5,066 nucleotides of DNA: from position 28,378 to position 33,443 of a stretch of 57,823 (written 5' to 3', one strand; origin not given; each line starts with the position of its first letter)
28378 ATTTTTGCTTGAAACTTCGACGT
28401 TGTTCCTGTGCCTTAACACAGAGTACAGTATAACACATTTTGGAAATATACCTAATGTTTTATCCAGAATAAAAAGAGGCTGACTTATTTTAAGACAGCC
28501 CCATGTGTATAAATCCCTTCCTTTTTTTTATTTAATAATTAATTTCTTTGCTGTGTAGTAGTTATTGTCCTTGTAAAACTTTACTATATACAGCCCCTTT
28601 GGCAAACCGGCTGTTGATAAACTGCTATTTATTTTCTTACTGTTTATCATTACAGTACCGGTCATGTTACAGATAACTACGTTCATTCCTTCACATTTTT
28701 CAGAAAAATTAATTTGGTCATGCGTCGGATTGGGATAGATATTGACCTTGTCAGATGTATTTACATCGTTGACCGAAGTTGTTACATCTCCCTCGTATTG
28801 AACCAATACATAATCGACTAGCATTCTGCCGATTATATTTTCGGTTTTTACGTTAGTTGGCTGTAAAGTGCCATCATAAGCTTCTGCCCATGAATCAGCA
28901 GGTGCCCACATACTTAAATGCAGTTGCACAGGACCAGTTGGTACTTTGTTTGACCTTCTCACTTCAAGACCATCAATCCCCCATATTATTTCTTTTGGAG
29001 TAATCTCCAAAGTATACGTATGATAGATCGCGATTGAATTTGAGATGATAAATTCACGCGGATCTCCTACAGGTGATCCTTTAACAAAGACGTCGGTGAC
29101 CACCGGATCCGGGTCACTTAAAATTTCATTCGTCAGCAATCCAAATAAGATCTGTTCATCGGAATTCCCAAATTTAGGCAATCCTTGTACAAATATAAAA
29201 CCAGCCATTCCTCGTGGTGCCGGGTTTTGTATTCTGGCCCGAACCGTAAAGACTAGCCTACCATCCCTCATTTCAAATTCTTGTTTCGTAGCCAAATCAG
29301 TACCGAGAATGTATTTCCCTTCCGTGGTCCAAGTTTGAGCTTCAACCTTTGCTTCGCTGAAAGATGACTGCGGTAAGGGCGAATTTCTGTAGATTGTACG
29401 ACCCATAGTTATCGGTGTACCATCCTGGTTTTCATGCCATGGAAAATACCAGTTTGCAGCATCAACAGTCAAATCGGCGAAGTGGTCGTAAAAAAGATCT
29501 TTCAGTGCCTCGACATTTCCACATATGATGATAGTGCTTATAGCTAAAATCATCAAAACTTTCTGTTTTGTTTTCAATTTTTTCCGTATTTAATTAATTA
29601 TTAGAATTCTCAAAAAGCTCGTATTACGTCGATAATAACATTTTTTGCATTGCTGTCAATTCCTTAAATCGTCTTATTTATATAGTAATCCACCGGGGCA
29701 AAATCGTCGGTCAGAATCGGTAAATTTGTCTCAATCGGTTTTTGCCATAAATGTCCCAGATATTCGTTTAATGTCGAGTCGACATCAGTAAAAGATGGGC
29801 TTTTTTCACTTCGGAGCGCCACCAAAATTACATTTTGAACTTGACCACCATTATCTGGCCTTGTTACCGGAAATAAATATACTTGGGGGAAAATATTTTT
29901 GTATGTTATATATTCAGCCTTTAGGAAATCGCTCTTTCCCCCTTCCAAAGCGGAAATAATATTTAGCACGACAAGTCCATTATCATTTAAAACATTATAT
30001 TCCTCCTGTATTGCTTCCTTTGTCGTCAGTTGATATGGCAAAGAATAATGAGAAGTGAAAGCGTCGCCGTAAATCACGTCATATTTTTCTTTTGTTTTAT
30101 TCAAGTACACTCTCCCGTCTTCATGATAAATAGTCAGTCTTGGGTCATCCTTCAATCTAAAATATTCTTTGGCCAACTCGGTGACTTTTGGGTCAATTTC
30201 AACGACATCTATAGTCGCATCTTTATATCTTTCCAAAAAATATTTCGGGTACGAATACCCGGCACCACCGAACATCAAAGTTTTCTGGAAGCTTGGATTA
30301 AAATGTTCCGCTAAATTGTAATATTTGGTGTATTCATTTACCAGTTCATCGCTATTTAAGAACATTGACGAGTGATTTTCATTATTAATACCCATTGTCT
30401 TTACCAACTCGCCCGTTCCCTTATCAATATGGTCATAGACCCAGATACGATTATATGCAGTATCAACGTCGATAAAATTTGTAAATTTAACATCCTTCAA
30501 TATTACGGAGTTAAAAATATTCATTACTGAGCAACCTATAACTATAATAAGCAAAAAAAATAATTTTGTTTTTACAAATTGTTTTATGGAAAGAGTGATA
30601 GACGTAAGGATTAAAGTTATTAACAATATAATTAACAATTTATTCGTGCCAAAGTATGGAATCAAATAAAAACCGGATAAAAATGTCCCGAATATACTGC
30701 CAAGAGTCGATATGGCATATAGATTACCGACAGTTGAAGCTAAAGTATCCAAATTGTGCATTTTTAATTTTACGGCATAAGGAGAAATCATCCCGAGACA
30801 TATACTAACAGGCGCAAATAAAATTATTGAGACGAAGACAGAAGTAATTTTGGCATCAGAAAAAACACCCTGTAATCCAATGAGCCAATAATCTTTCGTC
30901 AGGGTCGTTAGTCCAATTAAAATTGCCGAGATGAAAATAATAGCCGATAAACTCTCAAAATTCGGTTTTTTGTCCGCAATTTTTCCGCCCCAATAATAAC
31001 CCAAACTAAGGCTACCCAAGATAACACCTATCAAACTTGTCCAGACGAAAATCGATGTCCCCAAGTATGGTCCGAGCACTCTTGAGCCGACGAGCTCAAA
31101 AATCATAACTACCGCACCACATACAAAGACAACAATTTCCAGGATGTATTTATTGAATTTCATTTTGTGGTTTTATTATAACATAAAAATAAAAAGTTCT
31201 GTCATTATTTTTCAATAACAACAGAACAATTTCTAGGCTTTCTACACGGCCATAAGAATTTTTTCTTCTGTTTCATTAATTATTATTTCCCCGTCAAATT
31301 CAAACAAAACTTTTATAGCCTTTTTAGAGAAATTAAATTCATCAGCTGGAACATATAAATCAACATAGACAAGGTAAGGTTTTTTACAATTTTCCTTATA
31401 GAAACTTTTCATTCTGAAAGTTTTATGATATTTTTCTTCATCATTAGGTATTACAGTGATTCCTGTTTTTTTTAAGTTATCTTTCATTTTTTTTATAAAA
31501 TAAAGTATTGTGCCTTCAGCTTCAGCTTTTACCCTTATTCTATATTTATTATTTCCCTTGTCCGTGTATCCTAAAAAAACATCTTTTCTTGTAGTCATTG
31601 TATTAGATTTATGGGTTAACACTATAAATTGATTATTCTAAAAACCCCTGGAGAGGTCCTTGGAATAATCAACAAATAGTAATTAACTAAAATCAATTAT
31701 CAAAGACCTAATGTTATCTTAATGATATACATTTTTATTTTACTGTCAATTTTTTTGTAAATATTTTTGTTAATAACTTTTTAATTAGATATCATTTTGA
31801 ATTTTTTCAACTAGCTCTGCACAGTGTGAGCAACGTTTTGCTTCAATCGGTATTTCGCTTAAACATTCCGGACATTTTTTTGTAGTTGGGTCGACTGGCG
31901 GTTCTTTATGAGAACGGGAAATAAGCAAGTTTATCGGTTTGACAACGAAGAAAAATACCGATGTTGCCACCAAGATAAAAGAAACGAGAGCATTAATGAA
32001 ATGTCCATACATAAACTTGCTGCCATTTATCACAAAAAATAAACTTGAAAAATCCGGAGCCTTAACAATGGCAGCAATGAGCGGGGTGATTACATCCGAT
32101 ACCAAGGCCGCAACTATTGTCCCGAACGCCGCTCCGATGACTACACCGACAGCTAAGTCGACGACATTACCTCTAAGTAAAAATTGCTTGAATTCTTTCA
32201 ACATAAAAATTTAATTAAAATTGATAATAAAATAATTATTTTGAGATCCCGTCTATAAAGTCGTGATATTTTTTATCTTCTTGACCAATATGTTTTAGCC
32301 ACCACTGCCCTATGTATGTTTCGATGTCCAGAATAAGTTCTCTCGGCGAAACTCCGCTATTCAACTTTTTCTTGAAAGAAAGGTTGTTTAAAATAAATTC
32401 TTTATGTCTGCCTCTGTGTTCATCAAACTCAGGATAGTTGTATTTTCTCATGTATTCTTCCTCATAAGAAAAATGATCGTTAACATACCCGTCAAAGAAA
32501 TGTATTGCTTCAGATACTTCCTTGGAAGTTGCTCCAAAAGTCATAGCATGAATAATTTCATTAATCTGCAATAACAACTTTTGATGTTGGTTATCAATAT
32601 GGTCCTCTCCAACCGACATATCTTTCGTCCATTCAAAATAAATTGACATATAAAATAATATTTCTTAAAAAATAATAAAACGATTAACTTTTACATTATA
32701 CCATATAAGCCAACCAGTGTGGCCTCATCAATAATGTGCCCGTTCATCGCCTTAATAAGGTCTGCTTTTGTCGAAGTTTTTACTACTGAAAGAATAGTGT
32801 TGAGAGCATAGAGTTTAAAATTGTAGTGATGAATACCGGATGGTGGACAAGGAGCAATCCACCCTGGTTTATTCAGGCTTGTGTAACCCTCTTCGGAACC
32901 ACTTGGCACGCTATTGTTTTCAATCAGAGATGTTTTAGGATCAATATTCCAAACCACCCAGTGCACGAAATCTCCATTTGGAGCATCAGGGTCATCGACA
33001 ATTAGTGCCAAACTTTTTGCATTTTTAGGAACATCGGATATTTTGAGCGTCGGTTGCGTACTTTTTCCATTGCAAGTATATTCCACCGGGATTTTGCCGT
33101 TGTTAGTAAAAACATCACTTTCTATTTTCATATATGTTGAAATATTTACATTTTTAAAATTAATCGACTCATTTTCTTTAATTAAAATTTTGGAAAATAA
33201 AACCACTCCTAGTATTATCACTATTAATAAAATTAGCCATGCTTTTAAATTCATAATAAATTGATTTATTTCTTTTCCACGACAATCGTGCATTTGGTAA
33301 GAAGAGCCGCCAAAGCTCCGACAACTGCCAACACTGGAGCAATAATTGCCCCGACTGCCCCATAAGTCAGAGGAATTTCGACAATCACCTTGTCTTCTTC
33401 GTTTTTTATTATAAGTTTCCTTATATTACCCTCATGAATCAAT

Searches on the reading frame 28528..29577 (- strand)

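Call 10: search_protein_families(library=pfam, proteins=[window:28528-29577:-], max_evalue=0.001)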
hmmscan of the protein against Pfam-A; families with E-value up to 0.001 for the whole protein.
window:28528-29577:- (349 aa): 2 families
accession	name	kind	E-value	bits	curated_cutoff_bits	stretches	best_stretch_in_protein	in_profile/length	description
PF18962.6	Por_Secre_tail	-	6.2e-12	46.1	27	1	280-348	1-75/75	Secretion system C-terminal sorting domain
PF00722.28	Glyco_hydro_16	-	8e-07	29.1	22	1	155-234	81-166/175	Glycosyl hydrolases family 16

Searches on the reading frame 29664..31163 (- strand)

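Call 9: search_protein_families(library=pfam, proteins=[window:29664-31163:-], max_evalue=0.001)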
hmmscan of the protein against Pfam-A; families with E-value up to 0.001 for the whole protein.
window:29664-31163:- (499 aa): 1 family
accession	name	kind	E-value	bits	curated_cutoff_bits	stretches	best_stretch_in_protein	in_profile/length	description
PF01564.23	Spermine_synth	-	1.4e-10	41.5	22.9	1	313-404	39-134/186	Spermine/spermidine synthase domain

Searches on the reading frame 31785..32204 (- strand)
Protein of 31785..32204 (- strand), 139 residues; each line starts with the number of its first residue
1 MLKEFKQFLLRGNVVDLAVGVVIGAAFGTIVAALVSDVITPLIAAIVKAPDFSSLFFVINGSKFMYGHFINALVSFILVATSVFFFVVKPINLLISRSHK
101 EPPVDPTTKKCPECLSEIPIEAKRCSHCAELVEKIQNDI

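Call 59: search_protein_families(library=pfam, proteins=[window:31785-32204:-], max_evalue=0.001)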
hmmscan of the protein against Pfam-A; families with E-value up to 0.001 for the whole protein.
window:31785-32204:- (139 aa): 2 families
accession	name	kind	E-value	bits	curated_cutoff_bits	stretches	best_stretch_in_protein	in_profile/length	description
PF01741.23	MscL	-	1.7e-37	128.9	27.4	1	1-119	1-119/123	Large-conductance mechanosensitive channel, MscL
PF10571.15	UPF0547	-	8.6e-05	23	29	1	109-128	1-20/26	Uncharacterised protein family UPF0547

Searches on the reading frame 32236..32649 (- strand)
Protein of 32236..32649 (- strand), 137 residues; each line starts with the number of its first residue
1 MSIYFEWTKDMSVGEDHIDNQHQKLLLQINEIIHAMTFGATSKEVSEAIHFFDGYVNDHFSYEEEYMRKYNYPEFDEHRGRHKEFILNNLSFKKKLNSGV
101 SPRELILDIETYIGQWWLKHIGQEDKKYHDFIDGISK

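Call 59: search_protein_families(library=pfam, proteins=[window:32236-32649:-], max_evalue=0.001)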
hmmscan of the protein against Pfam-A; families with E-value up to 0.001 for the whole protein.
window:32236-32649:- (137 aa): 1 family
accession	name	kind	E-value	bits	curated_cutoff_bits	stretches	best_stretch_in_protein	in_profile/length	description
PF01814.28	Hemerythrin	-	5.9e-13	49.8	25.3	1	15-130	3-125/127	Hemerythrin HHE cation binding domain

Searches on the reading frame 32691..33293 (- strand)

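Call 59: search_protein_families(library=pfam, proteins=[window:32691-33293:-], max_evalue=0.001)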
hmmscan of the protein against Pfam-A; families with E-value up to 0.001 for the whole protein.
window:32691-33293:- (200 aa): 1 family
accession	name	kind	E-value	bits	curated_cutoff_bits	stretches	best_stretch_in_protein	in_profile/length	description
PF01161.25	PBP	-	1.5e-36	126.1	24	1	67-197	1-135/135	Phosphatidylethanolamine-binding protein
